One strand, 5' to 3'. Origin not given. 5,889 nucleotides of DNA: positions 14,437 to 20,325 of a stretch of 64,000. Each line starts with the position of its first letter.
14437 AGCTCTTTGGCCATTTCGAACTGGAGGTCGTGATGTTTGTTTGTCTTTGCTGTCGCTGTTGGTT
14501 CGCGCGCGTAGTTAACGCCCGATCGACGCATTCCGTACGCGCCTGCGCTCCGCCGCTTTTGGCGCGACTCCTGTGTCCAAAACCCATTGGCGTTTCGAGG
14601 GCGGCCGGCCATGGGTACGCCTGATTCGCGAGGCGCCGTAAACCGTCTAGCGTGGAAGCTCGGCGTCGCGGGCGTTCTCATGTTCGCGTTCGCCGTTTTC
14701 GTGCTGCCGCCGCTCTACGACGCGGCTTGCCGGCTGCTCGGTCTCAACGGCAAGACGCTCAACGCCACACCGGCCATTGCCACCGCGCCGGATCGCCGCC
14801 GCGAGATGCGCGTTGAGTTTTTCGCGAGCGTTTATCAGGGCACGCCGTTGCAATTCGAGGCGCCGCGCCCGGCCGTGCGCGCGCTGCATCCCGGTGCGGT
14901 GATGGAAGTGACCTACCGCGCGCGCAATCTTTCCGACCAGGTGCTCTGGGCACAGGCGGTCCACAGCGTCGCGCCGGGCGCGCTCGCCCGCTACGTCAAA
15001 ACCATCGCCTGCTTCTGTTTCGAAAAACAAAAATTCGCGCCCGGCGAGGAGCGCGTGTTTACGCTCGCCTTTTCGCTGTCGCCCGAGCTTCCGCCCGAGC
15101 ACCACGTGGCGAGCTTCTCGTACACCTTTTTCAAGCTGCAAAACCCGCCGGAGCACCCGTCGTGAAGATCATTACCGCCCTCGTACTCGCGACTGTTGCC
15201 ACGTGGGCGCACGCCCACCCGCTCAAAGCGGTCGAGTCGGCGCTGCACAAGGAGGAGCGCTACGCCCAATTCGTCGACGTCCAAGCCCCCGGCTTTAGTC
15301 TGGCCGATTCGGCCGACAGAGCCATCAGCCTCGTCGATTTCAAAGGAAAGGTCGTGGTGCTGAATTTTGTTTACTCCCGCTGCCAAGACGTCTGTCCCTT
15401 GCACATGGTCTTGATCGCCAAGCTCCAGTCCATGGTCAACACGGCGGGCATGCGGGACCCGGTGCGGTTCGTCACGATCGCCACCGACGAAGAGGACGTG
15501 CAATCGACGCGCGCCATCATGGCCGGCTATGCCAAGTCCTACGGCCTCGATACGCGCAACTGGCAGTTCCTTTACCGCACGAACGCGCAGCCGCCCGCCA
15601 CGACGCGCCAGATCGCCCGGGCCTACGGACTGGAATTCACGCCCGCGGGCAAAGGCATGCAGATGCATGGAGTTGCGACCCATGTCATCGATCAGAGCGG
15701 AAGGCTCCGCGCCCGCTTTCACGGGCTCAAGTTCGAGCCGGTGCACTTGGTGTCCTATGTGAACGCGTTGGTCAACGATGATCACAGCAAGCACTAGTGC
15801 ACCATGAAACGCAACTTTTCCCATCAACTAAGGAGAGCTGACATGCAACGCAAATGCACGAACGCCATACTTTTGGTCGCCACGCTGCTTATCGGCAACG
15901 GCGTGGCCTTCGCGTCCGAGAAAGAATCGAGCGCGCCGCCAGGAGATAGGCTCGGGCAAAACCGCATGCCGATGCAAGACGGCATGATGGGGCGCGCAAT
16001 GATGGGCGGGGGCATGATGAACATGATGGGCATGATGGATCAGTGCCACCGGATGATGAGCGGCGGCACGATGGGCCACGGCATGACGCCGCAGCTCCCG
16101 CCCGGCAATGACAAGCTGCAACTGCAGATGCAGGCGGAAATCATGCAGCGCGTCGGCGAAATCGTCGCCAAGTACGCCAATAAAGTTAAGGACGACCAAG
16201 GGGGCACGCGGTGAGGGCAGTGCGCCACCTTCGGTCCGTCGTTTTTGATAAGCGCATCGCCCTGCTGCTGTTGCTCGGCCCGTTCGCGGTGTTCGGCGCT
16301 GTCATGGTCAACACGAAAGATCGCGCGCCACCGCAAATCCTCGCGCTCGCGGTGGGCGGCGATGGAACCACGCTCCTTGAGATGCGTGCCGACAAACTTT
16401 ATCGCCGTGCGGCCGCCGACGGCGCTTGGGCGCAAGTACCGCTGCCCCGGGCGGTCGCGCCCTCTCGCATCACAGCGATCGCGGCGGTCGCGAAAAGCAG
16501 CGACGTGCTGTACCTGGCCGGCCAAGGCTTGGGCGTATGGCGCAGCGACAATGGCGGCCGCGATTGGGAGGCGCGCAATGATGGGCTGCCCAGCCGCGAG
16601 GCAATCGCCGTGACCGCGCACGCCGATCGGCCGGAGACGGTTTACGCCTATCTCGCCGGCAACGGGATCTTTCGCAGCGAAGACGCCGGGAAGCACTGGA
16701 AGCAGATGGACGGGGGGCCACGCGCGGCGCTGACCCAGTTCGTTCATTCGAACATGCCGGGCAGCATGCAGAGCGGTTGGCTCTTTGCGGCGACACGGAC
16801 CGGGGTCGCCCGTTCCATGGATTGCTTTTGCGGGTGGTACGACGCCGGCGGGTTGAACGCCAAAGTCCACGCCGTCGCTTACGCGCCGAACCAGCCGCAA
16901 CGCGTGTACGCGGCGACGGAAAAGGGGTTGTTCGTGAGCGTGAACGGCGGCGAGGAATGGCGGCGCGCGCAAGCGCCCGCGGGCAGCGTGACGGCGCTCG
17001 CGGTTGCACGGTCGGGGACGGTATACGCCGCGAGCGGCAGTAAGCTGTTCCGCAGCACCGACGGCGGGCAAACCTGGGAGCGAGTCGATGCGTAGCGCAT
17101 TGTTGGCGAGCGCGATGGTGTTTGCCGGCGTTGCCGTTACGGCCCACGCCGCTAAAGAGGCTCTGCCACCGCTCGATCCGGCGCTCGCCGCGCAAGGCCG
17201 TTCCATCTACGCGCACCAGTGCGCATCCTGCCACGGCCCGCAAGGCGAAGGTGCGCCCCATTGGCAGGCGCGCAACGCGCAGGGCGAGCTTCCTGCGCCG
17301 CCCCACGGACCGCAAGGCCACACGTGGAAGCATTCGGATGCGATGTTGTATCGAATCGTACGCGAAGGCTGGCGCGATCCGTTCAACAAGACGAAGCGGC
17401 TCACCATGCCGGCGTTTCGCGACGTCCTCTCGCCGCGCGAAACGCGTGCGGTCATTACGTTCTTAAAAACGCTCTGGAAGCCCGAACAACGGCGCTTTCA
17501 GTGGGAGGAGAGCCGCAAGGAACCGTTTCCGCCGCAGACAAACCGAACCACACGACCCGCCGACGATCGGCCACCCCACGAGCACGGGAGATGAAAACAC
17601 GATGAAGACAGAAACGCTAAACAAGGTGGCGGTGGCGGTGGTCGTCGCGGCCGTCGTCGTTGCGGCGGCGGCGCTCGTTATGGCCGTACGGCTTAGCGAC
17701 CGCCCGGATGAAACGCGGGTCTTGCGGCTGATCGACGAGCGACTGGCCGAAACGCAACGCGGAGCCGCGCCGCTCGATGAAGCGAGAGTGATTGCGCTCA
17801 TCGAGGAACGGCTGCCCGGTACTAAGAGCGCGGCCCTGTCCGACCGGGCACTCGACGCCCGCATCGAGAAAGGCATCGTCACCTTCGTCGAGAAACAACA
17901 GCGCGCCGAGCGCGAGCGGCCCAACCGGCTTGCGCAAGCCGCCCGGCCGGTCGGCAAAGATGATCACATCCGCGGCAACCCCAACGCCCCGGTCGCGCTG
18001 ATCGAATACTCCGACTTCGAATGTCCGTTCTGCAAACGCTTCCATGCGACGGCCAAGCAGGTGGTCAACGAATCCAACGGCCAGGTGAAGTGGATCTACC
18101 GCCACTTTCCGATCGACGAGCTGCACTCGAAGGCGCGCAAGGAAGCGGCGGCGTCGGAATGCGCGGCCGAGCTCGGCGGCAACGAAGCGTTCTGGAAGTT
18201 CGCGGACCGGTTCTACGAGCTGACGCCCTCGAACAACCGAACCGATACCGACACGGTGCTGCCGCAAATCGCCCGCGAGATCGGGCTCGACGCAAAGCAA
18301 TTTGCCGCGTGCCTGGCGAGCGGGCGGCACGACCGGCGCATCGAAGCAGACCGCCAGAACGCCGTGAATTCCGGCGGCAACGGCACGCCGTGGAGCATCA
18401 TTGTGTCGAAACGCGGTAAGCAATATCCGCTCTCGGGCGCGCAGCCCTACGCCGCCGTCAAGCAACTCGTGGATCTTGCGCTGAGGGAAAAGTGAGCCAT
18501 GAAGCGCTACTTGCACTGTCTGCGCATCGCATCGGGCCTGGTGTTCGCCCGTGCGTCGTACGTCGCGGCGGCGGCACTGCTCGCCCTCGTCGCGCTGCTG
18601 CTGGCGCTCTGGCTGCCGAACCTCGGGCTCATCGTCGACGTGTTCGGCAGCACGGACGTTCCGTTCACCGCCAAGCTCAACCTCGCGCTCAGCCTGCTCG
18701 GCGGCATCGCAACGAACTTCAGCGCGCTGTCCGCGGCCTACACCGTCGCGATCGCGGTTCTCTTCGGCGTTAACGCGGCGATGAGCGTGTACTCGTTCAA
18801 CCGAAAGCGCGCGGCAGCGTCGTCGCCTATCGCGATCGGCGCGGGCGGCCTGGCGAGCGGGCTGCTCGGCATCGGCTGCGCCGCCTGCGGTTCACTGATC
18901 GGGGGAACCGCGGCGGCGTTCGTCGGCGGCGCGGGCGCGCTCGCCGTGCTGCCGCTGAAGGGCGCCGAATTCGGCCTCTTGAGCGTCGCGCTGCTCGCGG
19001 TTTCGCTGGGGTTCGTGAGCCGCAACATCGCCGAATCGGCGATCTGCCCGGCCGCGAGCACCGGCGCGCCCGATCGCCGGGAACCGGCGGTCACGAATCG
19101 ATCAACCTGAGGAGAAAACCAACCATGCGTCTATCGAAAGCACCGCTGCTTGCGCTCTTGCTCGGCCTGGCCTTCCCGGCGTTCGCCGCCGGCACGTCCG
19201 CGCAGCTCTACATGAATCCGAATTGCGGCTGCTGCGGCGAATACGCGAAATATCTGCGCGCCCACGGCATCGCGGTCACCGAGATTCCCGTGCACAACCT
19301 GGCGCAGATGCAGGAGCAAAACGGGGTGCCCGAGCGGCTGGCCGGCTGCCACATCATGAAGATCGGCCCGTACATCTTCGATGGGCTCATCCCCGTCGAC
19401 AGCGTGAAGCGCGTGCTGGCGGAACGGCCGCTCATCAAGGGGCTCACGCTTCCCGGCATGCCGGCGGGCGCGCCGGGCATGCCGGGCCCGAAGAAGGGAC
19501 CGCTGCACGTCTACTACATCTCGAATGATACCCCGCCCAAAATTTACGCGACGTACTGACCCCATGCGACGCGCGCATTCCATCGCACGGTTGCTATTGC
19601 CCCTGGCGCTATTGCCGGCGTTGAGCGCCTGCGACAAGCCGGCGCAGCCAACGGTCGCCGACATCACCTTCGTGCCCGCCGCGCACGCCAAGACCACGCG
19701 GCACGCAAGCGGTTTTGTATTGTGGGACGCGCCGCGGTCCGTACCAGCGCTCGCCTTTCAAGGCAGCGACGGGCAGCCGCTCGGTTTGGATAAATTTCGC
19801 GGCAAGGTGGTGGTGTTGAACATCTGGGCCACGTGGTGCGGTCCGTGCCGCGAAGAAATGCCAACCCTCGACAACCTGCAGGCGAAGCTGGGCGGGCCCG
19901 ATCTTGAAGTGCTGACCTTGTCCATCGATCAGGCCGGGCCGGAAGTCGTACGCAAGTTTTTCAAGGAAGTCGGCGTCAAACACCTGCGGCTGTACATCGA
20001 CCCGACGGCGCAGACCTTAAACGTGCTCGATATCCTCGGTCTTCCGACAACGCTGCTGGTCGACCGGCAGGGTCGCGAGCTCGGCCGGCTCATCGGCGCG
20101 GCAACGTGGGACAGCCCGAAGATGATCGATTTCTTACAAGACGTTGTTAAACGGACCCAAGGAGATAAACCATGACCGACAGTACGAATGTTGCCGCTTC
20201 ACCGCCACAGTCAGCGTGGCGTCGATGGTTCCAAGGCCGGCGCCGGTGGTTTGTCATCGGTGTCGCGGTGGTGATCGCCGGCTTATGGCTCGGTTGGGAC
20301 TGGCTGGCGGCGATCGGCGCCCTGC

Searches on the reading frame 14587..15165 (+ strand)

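Call 20: search_protein_families(library=pfam, proteins=[window:14587-15165:+], max_evalue=0.01)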
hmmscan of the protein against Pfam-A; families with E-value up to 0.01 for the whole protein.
window:14587-15165:+ (192 aa): 1 family
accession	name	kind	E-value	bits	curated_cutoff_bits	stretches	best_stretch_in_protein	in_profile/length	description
PF04442.19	CtaG_Cox11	-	3.8e-33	115.1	25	1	42-183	3-148/148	Cytochrome c oxidase assembly protein CtaG/Cox11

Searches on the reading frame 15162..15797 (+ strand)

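Call 20: search_protein_families(library=pfam, proteins=[window:15162-15797:+], max_evalue=0.01)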
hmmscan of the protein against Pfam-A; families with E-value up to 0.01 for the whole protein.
window:15162-15797:+ (211 aa): 3 families
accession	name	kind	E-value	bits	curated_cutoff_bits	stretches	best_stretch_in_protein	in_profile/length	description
PF02630.20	SCO1-SenC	-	6.9e-12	45.9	22.8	1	44-163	3-111/134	SCO1/SenC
PF00578.27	AhpC-TSA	-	1.3e-08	35.2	26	1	40-184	3-123/124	AhpC/TSA family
PF08534.16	Redoxin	-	5.5e-07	29.9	26.6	1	41-187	5-133/148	Redoxin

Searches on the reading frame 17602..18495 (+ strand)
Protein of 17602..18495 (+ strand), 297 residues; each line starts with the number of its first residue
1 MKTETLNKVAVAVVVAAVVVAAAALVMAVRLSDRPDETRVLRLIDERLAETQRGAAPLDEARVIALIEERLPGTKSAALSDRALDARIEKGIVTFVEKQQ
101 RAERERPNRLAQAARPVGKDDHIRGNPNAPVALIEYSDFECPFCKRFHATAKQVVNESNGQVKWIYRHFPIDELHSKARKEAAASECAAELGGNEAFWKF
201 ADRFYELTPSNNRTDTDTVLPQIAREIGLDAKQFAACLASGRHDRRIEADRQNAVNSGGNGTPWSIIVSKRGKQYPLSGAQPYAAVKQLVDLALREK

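Call 20: search_protein_families(library=pfam, proteins=[window:17602-18495:+], max_evalue=0.01)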
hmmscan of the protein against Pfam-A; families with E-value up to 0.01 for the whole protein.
window:17602-18495:+ (297 aa): 4 families
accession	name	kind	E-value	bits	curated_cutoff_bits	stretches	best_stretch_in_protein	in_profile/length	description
PF13462.12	Thioredoxin_4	-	2.1e-24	87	23.2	1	120-269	4-146/165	Thioredoxin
PF01323.26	DSBA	-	1.9e-16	60.9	25.6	1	133-288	2-188/191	DSBA-like thioredoxin domain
PF18400.7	Thioredoxin_12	-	5e-06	27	26.1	1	119-173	132-186/190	Thioredoxin-like domain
PF13098.12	Thioredoxin_2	-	0.0022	18.7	27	1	134-288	10-102/104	Thioredoxin-like domain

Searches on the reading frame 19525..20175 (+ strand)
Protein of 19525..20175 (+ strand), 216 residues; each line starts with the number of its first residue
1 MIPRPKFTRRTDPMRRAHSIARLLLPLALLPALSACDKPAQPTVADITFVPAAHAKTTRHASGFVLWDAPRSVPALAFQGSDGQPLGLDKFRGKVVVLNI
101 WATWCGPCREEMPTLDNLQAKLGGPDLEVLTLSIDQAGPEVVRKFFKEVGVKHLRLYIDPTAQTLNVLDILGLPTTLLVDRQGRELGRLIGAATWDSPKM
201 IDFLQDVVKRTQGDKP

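Call 20: search_protein_families(library=pfam, proteins=[window:19525-20175:+], max_evalue=0.01)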
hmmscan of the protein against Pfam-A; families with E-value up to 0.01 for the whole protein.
window:19525-20175:+ (216 aa): 5 families
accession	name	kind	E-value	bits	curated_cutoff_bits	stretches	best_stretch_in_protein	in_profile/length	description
PF08534.16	Redoxin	-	1.9e-18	67.1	26.6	1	72-185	5-128/148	Redoxin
PF00578.27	AhpC-TSA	-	1.7e-15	57.5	26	1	73-183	5-119/124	AhpC/TSA family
PF13905.12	Thioredoxin_8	-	4.2e-12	46.7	27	1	93-184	1-93/94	Thioredoxin-like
PF00085.26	Thioredoxin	-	1.8e-07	31.6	23.5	1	94-137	19-61/103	Thioredoxin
PF00255.25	GSHPx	-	7.9e-05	22.6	27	1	80-138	8-65/108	Glutathione peroxidase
